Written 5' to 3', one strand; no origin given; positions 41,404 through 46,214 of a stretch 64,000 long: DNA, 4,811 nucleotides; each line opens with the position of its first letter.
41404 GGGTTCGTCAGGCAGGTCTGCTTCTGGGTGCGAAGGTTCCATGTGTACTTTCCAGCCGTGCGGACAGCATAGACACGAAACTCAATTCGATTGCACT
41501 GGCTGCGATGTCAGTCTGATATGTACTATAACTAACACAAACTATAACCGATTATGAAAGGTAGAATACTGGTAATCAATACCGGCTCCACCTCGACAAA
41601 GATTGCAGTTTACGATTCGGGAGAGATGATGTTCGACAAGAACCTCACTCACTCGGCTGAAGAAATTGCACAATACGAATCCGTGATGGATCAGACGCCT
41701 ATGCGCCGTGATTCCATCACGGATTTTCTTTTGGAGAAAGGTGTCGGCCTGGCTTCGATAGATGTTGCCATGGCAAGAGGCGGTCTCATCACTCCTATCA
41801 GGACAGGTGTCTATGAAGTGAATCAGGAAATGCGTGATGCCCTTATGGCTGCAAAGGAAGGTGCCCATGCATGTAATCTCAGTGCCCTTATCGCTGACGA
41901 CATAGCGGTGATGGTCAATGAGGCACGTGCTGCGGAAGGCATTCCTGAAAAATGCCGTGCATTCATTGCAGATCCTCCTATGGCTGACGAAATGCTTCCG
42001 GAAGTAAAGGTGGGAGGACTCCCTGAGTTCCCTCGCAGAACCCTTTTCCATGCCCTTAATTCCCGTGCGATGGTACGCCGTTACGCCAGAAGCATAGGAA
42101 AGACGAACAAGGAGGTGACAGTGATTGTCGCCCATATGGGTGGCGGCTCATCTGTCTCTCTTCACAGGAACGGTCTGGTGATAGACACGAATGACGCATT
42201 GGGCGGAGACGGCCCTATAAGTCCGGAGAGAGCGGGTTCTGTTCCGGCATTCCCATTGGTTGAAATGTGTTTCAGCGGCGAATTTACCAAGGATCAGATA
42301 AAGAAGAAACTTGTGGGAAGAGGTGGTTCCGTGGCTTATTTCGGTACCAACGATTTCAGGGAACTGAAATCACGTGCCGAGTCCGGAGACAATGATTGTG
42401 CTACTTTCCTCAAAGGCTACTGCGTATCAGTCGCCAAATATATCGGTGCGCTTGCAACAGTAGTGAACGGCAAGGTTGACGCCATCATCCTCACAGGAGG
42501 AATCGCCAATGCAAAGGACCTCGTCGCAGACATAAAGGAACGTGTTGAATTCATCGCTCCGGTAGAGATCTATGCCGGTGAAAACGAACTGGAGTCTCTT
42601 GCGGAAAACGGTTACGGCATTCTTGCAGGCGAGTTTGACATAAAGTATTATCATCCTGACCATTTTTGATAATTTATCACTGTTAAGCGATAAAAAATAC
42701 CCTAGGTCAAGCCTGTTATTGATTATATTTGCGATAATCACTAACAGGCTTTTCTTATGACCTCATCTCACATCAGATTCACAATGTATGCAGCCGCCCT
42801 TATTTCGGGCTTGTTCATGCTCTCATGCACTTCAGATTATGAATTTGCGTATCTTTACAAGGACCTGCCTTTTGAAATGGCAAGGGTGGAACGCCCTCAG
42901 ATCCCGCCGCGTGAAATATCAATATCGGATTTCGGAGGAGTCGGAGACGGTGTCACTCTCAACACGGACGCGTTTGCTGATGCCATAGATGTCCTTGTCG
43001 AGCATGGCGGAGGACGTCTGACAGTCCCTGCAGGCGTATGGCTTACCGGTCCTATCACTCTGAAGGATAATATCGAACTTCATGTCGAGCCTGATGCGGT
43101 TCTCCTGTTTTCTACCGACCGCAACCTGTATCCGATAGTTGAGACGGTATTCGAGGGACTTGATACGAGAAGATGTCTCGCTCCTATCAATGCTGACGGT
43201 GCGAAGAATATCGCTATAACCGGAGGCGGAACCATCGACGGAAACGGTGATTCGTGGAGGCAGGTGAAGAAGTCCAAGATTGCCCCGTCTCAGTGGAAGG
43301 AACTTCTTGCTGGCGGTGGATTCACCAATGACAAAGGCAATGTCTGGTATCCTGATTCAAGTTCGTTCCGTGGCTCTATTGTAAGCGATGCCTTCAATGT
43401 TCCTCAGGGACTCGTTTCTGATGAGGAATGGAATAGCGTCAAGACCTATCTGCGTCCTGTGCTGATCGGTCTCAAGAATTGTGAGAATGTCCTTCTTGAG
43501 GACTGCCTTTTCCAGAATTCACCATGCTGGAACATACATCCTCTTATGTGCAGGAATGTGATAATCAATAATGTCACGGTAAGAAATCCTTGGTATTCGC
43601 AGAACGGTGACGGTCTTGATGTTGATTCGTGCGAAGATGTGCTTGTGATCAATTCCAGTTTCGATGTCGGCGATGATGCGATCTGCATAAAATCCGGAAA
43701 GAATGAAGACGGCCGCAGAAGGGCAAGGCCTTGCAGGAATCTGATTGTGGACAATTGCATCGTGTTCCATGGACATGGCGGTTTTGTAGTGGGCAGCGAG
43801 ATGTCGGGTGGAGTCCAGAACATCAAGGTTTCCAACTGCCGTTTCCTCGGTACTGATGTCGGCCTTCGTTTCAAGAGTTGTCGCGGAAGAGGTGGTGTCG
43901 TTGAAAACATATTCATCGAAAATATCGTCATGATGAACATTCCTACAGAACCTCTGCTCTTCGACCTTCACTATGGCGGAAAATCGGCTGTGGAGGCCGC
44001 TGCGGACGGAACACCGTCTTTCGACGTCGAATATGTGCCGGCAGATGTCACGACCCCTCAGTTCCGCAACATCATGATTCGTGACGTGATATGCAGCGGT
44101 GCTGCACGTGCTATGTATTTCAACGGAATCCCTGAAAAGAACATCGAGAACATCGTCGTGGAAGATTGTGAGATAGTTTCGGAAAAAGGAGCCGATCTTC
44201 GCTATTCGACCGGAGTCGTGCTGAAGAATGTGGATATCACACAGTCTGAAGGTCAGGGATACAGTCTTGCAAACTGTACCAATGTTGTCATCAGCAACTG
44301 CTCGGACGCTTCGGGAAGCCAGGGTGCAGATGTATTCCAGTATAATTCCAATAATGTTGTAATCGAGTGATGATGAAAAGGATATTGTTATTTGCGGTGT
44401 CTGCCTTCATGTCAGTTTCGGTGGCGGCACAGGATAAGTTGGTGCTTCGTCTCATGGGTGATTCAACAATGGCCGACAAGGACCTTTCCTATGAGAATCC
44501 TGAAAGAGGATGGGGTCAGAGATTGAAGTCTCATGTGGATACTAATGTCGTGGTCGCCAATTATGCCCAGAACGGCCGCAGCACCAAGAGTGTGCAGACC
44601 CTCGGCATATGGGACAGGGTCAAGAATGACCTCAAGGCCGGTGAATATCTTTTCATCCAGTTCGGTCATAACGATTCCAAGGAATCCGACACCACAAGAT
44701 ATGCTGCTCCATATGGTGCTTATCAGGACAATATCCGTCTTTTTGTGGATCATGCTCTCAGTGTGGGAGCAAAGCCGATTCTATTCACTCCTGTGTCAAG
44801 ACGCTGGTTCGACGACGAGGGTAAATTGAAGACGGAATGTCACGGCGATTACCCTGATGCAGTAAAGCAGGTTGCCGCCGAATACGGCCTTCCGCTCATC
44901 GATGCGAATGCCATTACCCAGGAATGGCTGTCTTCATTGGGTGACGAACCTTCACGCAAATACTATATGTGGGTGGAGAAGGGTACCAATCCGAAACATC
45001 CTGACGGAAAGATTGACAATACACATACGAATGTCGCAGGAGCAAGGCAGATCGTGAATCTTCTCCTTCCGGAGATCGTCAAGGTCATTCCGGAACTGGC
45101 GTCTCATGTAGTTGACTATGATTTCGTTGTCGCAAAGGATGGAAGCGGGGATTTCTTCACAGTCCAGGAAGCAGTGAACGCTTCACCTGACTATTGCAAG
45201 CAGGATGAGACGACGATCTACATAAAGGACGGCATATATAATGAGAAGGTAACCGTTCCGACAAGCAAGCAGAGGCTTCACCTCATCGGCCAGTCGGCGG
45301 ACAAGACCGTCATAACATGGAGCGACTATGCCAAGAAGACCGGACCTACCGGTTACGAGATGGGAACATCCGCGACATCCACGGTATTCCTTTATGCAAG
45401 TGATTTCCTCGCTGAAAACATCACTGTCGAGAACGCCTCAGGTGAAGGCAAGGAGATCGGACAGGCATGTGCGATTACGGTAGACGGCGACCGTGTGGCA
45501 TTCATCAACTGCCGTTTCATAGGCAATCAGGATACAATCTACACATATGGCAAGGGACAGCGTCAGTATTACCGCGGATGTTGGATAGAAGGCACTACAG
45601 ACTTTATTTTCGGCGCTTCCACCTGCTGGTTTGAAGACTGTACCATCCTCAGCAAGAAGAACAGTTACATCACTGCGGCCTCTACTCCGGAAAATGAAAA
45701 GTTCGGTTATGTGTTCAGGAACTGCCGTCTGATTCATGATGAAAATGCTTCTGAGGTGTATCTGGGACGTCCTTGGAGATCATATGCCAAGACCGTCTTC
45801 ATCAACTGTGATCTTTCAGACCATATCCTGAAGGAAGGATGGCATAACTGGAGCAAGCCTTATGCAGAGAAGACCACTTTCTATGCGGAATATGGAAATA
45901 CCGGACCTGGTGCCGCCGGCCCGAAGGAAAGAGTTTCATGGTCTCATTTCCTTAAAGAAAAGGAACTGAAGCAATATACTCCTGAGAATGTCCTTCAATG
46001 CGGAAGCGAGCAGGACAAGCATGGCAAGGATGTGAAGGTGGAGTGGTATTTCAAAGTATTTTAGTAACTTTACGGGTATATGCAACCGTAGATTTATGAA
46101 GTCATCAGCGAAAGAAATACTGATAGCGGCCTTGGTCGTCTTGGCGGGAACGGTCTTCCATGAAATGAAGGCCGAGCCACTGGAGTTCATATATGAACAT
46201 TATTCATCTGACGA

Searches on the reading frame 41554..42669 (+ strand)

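Call 6: search_protein_families(library=pfam, proteins=[window:41554-42669:+])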
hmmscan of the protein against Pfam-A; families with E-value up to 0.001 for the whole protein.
window:41554-42669:+ (371 aa): 3 families
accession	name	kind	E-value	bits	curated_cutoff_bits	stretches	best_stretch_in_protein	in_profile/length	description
PF00871.23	Acetate_kinase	-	2.9e-23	82.6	22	1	161-334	173-350/392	Acetokinase family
PF01869.26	BcrAD_BadFG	-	4.2e-07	30.2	31.5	1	273-331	186-244/271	BadF/BadG/BcrA/BcrD ATPase family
PF00480.26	ROK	-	0.00072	19.6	22.9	0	268-332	197-259/294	ROK family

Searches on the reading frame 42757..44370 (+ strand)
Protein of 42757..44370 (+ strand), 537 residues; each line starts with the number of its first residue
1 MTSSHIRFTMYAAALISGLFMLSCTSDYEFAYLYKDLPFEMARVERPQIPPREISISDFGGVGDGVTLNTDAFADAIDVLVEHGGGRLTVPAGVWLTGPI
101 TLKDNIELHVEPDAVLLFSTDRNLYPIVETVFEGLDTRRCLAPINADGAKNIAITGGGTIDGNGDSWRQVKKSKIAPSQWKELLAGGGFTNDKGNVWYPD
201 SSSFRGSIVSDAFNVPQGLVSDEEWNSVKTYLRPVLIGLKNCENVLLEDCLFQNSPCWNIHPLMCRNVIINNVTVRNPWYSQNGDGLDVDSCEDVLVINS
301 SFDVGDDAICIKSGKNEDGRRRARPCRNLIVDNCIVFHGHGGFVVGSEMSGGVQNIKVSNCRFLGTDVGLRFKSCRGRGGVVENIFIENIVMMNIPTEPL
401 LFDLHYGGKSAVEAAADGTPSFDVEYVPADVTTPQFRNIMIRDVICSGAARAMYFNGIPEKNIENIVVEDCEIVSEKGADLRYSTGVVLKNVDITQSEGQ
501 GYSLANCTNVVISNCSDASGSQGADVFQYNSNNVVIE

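Call 6: search_protein_families(library=pfam, proteins=[window:42757-44370:+])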
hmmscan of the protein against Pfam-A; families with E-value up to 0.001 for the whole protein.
window:42757-44370:+ (537 aa): 5 families
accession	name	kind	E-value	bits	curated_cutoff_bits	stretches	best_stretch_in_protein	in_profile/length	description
PF00295.23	Glyco_hydro_28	-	4.8e-35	121.6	22.9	1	233-426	90-273/324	Glycosyl hydrolases family 28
PF13229.12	Beta_helix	-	2.7e-10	40.6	25.9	2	455-536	46-129/158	Right handed beta helix region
PF12708.12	Pect-lyase_RHGA_epim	-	1e-07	32.4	27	0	54-106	2-56/213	Rhamnogalacturonase A/epimerase, pectate lyase-like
PF05048.19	NosD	-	6.5e-06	26.2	23.6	0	424-533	34-138/212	Periplasmic copper-binding protein (NosD)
PF12541.14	DUF3737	-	2.4e-05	24.2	23.9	0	238-283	33-79/275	Protein of unknown function (DUF3737)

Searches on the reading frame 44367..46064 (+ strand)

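Call 6: search_protein_families(library=pfam, proteins=[window:44367-46064:+])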
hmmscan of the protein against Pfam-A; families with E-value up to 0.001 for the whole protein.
window:44367-46064:+ (565 aa): 2 families
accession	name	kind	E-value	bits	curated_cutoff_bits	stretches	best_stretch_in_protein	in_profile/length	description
PF01095.25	Pectinesterase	-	4.7e-75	252.6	27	1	252-544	1-296/298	Pectinesterase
PF13472.12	Lipase_GDSL_2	-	8e-15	56.2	32.9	1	30-227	2-177/178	GDSL-like Lipase/Acylhydrolase family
